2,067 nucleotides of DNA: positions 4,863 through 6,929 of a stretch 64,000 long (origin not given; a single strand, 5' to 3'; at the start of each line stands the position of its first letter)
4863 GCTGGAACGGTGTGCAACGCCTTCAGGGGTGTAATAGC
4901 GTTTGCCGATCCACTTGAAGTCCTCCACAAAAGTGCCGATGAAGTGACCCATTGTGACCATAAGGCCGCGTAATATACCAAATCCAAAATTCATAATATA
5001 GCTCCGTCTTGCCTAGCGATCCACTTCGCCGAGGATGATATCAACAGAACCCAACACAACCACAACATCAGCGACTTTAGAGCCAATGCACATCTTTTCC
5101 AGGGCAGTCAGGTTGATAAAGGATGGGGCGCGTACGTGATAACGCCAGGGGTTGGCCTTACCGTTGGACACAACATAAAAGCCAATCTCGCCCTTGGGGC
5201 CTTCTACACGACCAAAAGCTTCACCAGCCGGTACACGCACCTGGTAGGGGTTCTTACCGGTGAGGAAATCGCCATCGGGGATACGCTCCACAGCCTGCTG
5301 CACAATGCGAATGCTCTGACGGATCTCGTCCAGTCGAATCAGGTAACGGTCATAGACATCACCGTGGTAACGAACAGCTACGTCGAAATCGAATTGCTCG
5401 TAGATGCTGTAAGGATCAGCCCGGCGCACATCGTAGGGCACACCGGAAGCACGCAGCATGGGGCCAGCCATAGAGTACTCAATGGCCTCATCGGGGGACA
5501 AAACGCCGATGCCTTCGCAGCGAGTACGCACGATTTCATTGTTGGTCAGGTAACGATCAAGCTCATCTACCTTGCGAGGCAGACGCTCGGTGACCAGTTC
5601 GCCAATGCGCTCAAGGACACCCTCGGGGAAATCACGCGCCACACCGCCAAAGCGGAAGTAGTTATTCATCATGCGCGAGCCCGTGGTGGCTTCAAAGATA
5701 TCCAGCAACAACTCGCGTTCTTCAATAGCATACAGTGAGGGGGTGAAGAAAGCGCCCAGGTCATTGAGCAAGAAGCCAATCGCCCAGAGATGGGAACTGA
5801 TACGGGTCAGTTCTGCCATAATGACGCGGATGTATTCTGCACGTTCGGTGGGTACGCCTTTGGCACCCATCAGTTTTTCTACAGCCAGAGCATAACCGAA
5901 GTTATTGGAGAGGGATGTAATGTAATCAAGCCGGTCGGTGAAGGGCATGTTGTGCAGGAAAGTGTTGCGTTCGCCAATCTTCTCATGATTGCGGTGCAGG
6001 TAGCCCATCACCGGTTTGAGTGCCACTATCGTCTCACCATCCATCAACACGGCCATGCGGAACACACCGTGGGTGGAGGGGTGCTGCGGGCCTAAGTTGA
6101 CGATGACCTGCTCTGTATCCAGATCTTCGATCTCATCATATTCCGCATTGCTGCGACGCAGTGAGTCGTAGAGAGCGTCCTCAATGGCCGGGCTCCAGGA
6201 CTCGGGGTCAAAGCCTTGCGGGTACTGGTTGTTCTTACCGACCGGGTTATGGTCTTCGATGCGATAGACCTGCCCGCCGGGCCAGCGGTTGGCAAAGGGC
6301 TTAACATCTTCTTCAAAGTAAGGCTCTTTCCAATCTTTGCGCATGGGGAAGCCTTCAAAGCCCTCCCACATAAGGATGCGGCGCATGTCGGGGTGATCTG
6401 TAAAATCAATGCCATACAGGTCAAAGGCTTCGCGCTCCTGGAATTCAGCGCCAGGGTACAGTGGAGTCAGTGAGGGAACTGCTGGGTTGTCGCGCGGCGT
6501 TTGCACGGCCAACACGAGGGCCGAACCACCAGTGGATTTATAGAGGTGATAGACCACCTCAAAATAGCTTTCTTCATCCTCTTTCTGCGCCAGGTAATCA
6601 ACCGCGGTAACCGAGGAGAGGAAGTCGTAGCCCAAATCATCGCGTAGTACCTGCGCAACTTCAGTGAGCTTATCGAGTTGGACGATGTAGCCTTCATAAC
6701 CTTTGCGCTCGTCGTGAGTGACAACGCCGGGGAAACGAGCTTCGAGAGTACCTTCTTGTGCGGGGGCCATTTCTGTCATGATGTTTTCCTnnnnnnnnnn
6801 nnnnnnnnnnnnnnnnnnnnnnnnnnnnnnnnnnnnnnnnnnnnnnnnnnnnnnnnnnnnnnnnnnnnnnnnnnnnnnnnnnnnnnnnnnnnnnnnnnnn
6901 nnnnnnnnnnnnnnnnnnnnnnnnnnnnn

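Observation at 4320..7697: Stand-alone complex-I Q-module operon (nuoB, fused nuoCD, nuoI) translationally coupled to an IscX-like gene and lacking any membrane-arm or N-module genes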

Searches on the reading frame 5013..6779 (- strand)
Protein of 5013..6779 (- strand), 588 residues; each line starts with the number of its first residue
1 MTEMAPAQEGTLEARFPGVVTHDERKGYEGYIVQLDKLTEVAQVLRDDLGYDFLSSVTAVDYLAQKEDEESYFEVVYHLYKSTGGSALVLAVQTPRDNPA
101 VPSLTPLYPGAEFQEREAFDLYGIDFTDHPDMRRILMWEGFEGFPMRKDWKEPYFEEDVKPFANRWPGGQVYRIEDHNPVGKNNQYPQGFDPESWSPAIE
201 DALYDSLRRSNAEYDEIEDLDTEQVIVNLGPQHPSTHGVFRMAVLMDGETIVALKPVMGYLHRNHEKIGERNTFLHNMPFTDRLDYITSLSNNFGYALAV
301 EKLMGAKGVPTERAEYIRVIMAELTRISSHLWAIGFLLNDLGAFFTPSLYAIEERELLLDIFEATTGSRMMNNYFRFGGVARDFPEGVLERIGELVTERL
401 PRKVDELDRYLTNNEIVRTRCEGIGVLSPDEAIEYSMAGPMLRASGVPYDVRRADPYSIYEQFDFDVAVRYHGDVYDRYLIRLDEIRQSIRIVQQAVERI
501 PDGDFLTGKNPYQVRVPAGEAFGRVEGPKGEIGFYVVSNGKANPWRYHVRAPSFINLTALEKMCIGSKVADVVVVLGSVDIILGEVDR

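Call 4: search_protein_families(library=pfam, proteins=[window:5013-6779:-], max_evalue=0.01)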
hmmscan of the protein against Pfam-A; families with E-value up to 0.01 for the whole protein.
window:5013-6779:- (588 aa): 2 families
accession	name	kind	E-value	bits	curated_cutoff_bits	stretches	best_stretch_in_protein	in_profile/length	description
PF00346.24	Complex1_49kDa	-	4.4e-94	315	24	2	340-509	1-168/271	Respiratory-chain NADH dehydrogenase, 49 Kd subunit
PF00329.25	Complex1_30kDa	-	5.3e-39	134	22.5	1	33-151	3-119/124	Respiratory-chain NADH dehydrogenase, 30 Kd subunit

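Call 5: find_encoding_contigs(protein=window:5013-6779:-, flank=10000, max_places=6)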
Protein window:5013-6779:- (588 aa): 8 contigs read that carry it; 3 places shown.
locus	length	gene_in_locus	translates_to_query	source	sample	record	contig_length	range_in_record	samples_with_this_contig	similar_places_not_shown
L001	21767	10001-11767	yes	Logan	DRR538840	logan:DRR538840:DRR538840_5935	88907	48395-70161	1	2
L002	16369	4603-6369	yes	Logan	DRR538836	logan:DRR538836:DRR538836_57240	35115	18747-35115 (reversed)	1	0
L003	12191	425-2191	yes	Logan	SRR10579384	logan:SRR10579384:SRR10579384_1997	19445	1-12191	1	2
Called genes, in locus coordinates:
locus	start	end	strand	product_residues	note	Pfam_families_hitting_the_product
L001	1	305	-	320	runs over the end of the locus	PF01297:ZnuA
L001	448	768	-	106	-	PF01638:HxlR (weak), PF12840:HTH_20, PF01022:HTH_5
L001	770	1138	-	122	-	PF00903:Glyoxalase, PF22677:Ble-like_N (weak)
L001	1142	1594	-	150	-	PF10604:Polyketide_cyc2, PF08327:AHSA1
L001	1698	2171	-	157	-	-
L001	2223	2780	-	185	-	PF04075:F420H2_quin_red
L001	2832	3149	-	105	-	PF05437:AzlD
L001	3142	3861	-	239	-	PF03591:AzlC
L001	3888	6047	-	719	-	PF00188:CAP, PF01476:LysM (weak), PF01636:APH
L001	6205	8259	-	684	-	PF00188:CAP, PF01476:LysM, PF01636:APH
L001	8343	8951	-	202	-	PF01022:HTH_5, PF09339:HTH_IclR (weak), PF12802:MarR_2 (weak), PF12840:HTH_20, PF13412:HTH_24 (weak)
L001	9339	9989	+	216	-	PF01058:Oxidored_q6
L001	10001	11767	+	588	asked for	PF00329:Complex1_30kDa, PF00346:Complex1_49kDa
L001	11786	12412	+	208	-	PF13187:Fer4_9 (faint), PF13484:Fer4_16 (faint), PF12797:Fer4_2 (faint), PF12837:Fer4_6 (faint), PF12838:Fer4_7, PF13237:Fer4_10 (faint), PF14697:Fer4_21 (faint), PF00037:Fer4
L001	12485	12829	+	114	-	-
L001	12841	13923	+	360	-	PF01883:FeS_assembly_P, PF00142:Fer4_NifH (faint), PF01656:CbiA, PF02374:ArsA_ATPase (faint), PF09140:MipZ (weak), PF10609:ParA, PF13614:AAA_31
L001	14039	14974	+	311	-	PF04468:PSP1, PF28472:PSP1_3rd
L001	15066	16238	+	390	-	PF01546:Peptidase_M20, PF07687:M20_dimer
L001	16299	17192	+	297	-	PF01497:Peripla_BP_2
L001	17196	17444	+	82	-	-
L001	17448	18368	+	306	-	PF01925:TauE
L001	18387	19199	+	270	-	PF00582:Usp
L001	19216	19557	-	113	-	PF14248:DUF4345 (weak)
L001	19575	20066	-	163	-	PF13302:Acetyltransf_3, PF13420:Acetyltransf_4 (weak), PF00583:Acetyltransf_1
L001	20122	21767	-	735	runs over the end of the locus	PF08662:eIF2A (faint), PF23414:Beta-prop_EML_2 (faint), PF25175:Beta-prop_WDR5 (weak), PF25174:Beta-prop_THOC3 (weak), PF23381:Beta-prop_IFT122_1st, PF24814:WD40_Prp19 (weak), PF25174:Beta-prop_THOC3, PF25175:Beta-prop_WDR5, +12 more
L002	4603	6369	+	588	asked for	PF00329:Complex1_30kDa, PF00346:Complex1_49kDa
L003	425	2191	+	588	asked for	PF00329:Complex1_30kDa, PF00346:Complex1_49kDa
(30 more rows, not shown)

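Call 6: search_protein_families(library=ncbifam, proteins=[window:5013-6779:-], max_evalue=0.001)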
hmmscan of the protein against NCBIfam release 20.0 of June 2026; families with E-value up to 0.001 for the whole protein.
window:5013-6779:- (588 aa): 22 families
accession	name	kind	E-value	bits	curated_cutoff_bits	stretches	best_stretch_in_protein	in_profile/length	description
NF009808.0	PRK13292.1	equivalog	7.5e-140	467.2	1156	3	215-512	398-691/791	NADH-quinone oxidoreductase subunit B/C/D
NF008974.0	PRK12322.1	equivalog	4.1e-139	463.6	522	1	220-588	2-366/366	NADH-quinone oxidoreductase subunit D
TIGR01962.1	NuoD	equivalog_domain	7e-135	449.8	459.35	2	223-509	1-283/386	NADH dehydrogenase (quinone) subunit D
NF004739.1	PRK06075.1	equivalog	2.3e-134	448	360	2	226-509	2-281/384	NADH-quinone oxidoreductase subunit D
NF008728.0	PRK11742.1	equivalog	2.9e-126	422.2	840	3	221-506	211-492/598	NADH-quinone oxidoreductase subunit C/D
NF005649.0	PRK07415.1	equivalog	7.6e-117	390.7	583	2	221-505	7-288/394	NAD(P)H-quinone oxidoreductase subunit H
NF040602.1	F420_dehyd_FpoD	exception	3e-105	352.3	600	1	221-588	4-372/372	F420H2 dehydrogenase subunit FpoD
TIGR01961.1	NuoC_fam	subfamily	1.4e-34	119.2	122.45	1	34-151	6-119/122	NADH (or F420H2) dehydrogenase, subunit C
NF004733.0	PRK06074.1-5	equivalog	1.6e-28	99.8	225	1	32-151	34-150/203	NADH-quinone oxidoreductase subunit C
NF005856.0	PRK07785.1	equivalog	4.7e-28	98.7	224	1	31-150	104-222/246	NADH-quinone oxidoreductase subunit C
NF005832.0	PRK07735.1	equivalog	3.9e-27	95.5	431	1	32-156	310-428/430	NADH-quinone oxidoreductase subunit C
NF004737.0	PRK06074.2-4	equivalog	1.4e-26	93.2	144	1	23-151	8-125/150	NADH-quinone oxidoreductase subunit C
NF009141.0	PRK12494.1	equivalog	6.9e-26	91.2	175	1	19-157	34-170/175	NAD(P)H-quinone oxidoreductase subunit J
NF004735.0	PRK06074.2-2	equivalog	2.7e-23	82.6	176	1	33-151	33-147/158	NADH-quinone oxidoreductase subunit C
NF040611.1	F420_dehyd_FpoC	exception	3.2e-23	82.4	220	1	33-152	33-148/158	F420H2 dehydrogenase subunit FpoC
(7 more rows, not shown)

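Call 42: search_solved_structures(query=window:5013-6779:-, max_evalue=1e-30, show_alignments=1)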
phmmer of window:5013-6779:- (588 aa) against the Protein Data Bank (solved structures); distinct sequences matched with E-value up to 1e-30: 54.
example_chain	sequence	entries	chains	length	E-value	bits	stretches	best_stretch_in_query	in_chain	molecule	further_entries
2fug_4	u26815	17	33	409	1.9e-99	337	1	212-511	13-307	NADH-quinone oxidoreductase chain 4 | NADH-QUINONE OXIDOREDUCTASE SUBUNIT 4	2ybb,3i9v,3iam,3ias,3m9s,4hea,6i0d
7q5y_B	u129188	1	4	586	5.9e-99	335.4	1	223-523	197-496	NADH-quinone oxidoreductase subunit C/D 2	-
6hum_H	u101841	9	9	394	4.6e-98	332.5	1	221-505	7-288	NAD(P)H-quinone oxidoreductase subunit H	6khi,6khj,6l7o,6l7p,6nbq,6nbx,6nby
7eu3_H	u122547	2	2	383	7.6e-98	331.7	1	226-505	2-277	NAD(P)H-quinone oxidoreductase subunit H, chloroplastic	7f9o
7awt_D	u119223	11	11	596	2.3e-96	326.9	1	201-511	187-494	NADH-quinone oxidoreductase subunit C/D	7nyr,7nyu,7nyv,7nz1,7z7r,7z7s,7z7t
9taj_C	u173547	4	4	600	2.4e-96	326.8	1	203-511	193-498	NADH-quinone oxidoreductase subunit C/D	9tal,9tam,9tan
7p61_C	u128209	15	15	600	8.4e-96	325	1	203-511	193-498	NADH-quinone oxidoreductase subunit C/D | NADH-quinone oxidoreductase subunit CD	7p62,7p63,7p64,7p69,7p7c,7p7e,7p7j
7zm7_C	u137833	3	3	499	5.9e-94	318.9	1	208-505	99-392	NADH-ubiquinone oxidoreductase 49 kDa subunit-like protein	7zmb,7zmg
9grx_H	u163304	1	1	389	1e-93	318.1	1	224-505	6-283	NAD(P)H-quinone oxidoreductase subunit H, chloroplastic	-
7wfg_H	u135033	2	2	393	1.4e-93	317.7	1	224-588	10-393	NAD(P)H-quinone oxidoreductase subunit H, chloroplastic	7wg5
5xtd_Q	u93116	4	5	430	1.7e-93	317.4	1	215-505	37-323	NADH dehydrogenase [ubiquinone] iron-sulfur protein 2, mitochondrial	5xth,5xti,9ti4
9cwt_Q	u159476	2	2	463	2.3e-93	317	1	215-505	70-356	NADH dehydrogenase [ubiquinone] iron-sulfur protein 2, mitochondrial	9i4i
5lnk_4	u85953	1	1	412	3.2e-93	316.5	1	218-505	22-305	Mitochondrial complex I, 49 kDa subunit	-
7v2c_Q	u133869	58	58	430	3.7e-93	316.3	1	218-505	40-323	NADH dehydrogenase [ubiquinone] iron-sulfur protein 2, mitochondrial | Complex I-49kD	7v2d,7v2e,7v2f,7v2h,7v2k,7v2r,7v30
6q9b_S2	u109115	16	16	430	3.7e-93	316.3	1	218-505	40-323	NADH:ubiquinone oxidoreductase core subunit S2,NADH:ubiquinone oxidoreductase core subunit | NDUFS2 | NDUFB11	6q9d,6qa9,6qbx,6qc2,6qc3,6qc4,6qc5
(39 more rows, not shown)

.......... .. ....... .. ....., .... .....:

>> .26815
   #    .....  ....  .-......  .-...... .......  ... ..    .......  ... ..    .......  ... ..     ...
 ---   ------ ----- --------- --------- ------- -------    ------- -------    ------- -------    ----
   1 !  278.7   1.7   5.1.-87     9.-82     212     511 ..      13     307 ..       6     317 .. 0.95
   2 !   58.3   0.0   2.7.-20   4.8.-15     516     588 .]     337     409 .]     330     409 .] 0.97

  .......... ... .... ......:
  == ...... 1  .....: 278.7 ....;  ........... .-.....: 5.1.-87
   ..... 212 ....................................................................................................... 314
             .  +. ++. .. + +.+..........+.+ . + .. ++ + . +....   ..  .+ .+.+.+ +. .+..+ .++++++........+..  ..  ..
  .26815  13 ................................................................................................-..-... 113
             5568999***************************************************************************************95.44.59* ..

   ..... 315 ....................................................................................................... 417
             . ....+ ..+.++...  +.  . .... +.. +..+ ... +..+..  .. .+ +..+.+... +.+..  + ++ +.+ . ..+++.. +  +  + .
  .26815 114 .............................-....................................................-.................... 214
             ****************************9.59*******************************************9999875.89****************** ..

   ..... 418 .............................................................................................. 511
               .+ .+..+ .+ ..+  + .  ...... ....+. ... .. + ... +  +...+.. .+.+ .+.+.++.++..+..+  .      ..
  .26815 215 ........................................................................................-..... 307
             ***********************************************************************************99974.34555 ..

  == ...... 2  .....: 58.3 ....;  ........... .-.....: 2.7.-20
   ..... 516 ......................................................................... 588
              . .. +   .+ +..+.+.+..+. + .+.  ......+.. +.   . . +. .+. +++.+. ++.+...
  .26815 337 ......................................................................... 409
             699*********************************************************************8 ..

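Call 63: find_related_loci(query=A2, collection=metagenome_contigs, flank=10000)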
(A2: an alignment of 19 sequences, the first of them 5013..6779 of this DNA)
Query A2 (588 aa) in metagenome_contigs; peptide patterns used: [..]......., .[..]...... (x = any residue, [..] = any of these).
600 stretches matched a pattern (row limit reached: there are more); 599 encode a relative of the query (tblastn E <= 1e-3); the best 80 are kept; 80 distinct loci.
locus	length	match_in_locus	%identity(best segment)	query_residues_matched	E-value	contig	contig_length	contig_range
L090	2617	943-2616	74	12-571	0e+0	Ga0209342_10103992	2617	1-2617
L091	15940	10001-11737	71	1-588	0e+0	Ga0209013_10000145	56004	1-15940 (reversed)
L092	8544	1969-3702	70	2-588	0e+0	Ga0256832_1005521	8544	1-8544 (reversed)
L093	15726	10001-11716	71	9-588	0e+0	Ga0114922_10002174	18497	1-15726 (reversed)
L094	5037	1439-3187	70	1-588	0e+0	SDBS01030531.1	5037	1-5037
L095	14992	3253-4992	70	1-588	0e+0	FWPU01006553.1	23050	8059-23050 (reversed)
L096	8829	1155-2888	69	2-588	0e+0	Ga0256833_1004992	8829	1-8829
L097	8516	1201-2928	69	4-588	0e+0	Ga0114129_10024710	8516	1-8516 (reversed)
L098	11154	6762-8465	66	11-588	0e+0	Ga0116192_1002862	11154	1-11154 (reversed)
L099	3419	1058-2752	66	12-588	0e+0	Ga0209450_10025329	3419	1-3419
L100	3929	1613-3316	68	15-588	0e+0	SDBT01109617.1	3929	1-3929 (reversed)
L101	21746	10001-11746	68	1-588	0e+0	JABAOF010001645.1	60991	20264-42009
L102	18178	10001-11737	68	2-588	0e+0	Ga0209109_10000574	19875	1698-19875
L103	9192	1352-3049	68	12-588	0e+0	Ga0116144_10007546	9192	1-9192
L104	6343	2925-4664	68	1-588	0e+0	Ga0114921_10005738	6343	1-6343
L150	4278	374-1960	58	45-588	0e+0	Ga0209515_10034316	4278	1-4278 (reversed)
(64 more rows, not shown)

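Call 65: find_homologous_proteins(query=L150:3052-4170:+, max_evalue=1e-30)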
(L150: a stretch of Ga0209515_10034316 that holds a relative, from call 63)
Query L150:3052-4170:+ (372 aa): 7994 proteins with E <= 1e-30 among 8000 candidates; the best 120 are listed.
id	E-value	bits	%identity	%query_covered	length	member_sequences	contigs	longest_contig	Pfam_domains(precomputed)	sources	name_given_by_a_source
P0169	1.0e-236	803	100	100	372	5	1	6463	PF00146.27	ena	-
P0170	1.7e-213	727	90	100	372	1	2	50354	PF00146.27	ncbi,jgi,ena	-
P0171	2.2e-194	664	82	99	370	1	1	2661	PF00146.27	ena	-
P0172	1.5e-178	612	77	99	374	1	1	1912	PF00146.27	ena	-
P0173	7.3e-178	609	75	98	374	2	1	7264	PF00146.27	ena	-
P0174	1.0e-177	609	76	100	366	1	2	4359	PF00146.27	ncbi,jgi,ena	-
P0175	1.0e-176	606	75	99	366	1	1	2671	PF00146.27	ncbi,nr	ncbi:MAG: NADH-quinone oxidoreductase subunit NuoH [Candidatus Omnitrophica bacterium]|nr:NADH-quino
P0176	1.5e-176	605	73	99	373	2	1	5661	PF00146.27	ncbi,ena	-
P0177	4.4e-176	603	75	99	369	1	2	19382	PF00146.27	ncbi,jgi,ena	-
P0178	5.6e-176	603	77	98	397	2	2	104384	PF00146.27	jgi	-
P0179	2.3e-175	601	77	96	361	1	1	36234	PF00146.27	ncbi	-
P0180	2.8e-175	601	78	99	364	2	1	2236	PF00146.27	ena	-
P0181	1.8e-174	598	75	99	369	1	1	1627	PF00146.27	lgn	-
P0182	9.3e-174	596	76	99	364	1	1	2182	PF00146.27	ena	-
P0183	9.9e-174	596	75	97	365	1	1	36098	PF00146.27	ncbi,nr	ncbi:MAG: NADH-quinone oxidoreductase subunit NuoH [Candidatus Omnitrophica bacterium]|nr:NADH-quino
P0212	6.2e-163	560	70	98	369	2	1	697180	PF00146.27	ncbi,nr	ncbi:MAG: NADH-quinone oxidoreductase subunit NuoH [Candidatus Omnitrophica bacterium]|nr:NADH-quino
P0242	1.8e-125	437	59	95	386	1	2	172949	PF00146.27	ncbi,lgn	-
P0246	2.9e-125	436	56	92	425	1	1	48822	PF00146.27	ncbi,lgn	-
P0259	3.1e-124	433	58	96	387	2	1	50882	PF00146.27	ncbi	-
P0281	4.3e-123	429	57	88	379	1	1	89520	PF00146.27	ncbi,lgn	-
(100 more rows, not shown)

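Call 66: find_encoding_contigs(protein=P0246, flank=10000, max_places=2)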
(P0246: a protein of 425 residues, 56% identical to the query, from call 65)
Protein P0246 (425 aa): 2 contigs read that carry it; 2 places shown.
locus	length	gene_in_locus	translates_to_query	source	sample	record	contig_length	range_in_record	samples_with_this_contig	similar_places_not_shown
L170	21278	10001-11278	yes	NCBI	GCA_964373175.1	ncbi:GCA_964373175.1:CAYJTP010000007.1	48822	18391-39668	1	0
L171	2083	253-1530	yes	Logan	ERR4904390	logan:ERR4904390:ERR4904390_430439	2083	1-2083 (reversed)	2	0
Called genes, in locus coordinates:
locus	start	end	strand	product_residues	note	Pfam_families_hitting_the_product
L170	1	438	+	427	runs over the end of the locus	PF26314:MptA_B_family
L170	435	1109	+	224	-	PF00535:Glycos_transf_2, PF13641:Glyco_tranf_2_3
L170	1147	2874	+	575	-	PF00342:PGI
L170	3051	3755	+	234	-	PF01983:CofC (weak), PF09837:DUF2064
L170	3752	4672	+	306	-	PF01497:Peripla_BP_2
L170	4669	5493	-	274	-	PF01553:Acyltransferase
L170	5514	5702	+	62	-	-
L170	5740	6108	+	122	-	PF00507:Oxidored_q4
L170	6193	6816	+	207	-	PF01058:Oxidored_q6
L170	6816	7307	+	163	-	PF00329:Complex1_30kDa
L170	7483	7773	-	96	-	-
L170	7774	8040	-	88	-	-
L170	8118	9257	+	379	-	PF00346:Complex1_49kDa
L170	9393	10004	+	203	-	PF13187:Fer4_9 (faint), PF12797:Fer4_2 (faint), PF14697:Fer4_21 (faint), PF12838:Fer4_7, PF13484:Fer4_16 (faint), PF00037:Fer4 (weak)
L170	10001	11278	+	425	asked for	PF00146:NADHdh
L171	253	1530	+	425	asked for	PF00146:NADHdh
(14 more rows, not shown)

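Call 67: find_encoding_contigs(protein=P0242, flank=10000, max_places=2)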
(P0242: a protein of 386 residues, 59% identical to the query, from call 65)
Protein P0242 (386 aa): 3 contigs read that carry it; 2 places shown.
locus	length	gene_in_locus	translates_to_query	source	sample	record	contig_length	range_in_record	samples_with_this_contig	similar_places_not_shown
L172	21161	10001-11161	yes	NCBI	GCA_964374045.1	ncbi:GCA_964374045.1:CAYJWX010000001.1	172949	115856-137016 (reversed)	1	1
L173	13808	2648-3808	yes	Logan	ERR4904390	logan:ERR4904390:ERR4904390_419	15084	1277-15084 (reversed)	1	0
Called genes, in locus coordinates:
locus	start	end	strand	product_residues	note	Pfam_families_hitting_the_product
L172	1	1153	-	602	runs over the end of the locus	PF01257:2Fe-2S_thioredx, PF01512:Complex1_51K, PF10531:SLBB, PF22461:SLBB_2, PF10589:NADH_4Fe-4S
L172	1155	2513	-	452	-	PF00346:Complex1_49kDa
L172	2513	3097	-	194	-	PF00329:Complex1_30kDa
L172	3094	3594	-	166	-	PF01058:Oxidored_q6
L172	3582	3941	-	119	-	PF00507:Oxidored_q4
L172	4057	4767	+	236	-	PF00970:FAD_binding_6, PF08030:NAD_binding_6 (faint), PF00175:NAD_binding_1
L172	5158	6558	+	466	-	PF02040:ArsB, PF03600:CitMHS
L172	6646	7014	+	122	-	PF00507:Oxidored_q4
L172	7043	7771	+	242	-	PF01058:Oxidored_q6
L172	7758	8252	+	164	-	PF00329:Complex1_30kDa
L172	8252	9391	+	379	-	PF00346:Complex1_49kDa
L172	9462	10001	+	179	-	PF13187:Fer4_9 (faint), PF12797:Fer4_2 (faint), PF12838:Fer4_7, PF13484:Fer4_16 (faint), PF00037:Fer4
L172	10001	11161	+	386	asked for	PF00146:NADHdh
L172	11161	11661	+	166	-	PF00499:Oxidored_q3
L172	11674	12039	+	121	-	PF00420:Oxidored_q2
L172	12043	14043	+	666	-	PF00662:Proton_antipo_N, PF00361:Proton_antipo_M, PF01010:Proton_antipo_C (faint)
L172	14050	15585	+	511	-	PF01059:Oxidored_q5_N (weak), PF00361:Proton_antipo_M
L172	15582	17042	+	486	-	PF00361:Proton_antipo_M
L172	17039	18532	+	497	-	PF00361:Proton_antipo_M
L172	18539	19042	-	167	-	PF13174:TPR_6 (faint), PF13429:TPR_15 (faint), PF21033:RMD1-3 (faint), PF00515:TPR_1, PF07719:TPR_2 (weak), PF13181:TPR_8, PF00515:TPR_1 (weak), PF07719:TPR_2 (weak), +10 more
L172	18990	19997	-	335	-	PF08331:QueG_DUF1730, PF00037:Fer4 (faint), PF13484:Fer4_16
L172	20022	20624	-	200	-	PF00578:AhpC-TSA, PF08534:Redoxin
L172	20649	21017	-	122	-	PF14489:QueF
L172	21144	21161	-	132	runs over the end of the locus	-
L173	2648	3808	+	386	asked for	PF00146:NADHdh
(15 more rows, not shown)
